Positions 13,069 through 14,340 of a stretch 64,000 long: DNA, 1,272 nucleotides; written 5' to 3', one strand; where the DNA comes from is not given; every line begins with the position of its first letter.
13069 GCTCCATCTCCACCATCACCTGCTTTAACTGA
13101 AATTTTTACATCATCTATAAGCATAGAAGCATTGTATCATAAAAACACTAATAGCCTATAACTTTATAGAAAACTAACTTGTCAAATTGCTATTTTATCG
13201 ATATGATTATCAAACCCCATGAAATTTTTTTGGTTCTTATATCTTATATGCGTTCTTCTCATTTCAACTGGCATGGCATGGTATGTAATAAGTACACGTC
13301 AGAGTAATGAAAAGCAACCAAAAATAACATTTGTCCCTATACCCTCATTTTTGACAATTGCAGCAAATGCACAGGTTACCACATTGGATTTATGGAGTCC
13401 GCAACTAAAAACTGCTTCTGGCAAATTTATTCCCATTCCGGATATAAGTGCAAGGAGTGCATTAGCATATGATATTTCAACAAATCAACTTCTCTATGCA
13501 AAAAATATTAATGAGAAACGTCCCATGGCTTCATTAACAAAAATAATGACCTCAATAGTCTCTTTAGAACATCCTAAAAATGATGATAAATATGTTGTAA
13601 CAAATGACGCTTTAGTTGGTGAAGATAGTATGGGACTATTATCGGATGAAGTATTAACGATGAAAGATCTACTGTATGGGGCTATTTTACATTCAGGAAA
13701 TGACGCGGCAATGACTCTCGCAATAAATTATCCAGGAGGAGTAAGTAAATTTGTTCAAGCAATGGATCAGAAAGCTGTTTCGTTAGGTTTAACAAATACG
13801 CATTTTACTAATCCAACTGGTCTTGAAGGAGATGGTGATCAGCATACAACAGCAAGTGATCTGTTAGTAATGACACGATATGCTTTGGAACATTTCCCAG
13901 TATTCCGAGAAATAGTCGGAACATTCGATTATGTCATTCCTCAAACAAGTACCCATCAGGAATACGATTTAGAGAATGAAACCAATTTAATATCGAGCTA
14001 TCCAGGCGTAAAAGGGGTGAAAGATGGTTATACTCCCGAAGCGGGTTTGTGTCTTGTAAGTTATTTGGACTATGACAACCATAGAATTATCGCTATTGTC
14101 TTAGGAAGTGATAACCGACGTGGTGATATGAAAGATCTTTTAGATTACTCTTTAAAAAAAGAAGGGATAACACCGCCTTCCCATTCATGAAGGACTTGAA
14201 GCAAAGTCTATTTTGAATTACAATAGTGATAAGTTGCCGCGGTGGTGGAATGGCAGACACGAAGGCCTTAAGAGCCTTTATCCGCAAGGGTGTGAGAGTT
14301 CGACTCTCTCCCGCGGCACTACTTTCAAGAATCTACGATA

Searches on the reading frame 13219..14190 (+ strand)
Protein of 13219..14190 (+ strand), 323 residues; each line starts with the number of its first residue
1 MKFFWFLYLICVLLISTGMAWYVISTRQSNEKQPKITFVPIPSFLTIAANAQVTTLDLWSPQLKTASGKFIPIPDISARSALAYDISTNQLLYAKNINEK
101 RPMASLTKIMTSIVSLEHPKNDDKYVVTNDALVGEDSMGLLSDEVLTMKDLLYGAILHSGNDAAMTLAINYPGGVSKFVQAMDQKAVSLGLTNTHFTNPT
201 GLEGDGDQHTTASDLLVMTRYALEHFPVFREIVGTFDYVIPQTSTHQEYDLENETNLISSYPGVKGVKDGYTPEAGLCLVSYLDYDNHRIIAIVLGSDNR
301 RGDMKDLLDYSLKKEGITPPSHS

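Call 43: search_protein_families(library=pfam, proteins=[window:13219-14190:+], max_evalue=0.1)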
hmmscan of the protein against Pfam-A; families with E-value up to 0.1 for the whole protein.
window:13219-14190:+ (323 aa): 2 families
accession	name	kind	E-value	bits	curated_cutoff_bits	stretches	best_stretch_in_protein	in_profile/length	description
PF00768.25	Peptidase_S11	-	3.8e-50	171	27.6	1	74-298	8-238/239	D-alanyl-D-alanine carboxypeptidase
PF13354.11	Beta-lactamase2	-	0.00043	20.1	22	1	82-217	3-141/214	Beta-lactamase enzyme family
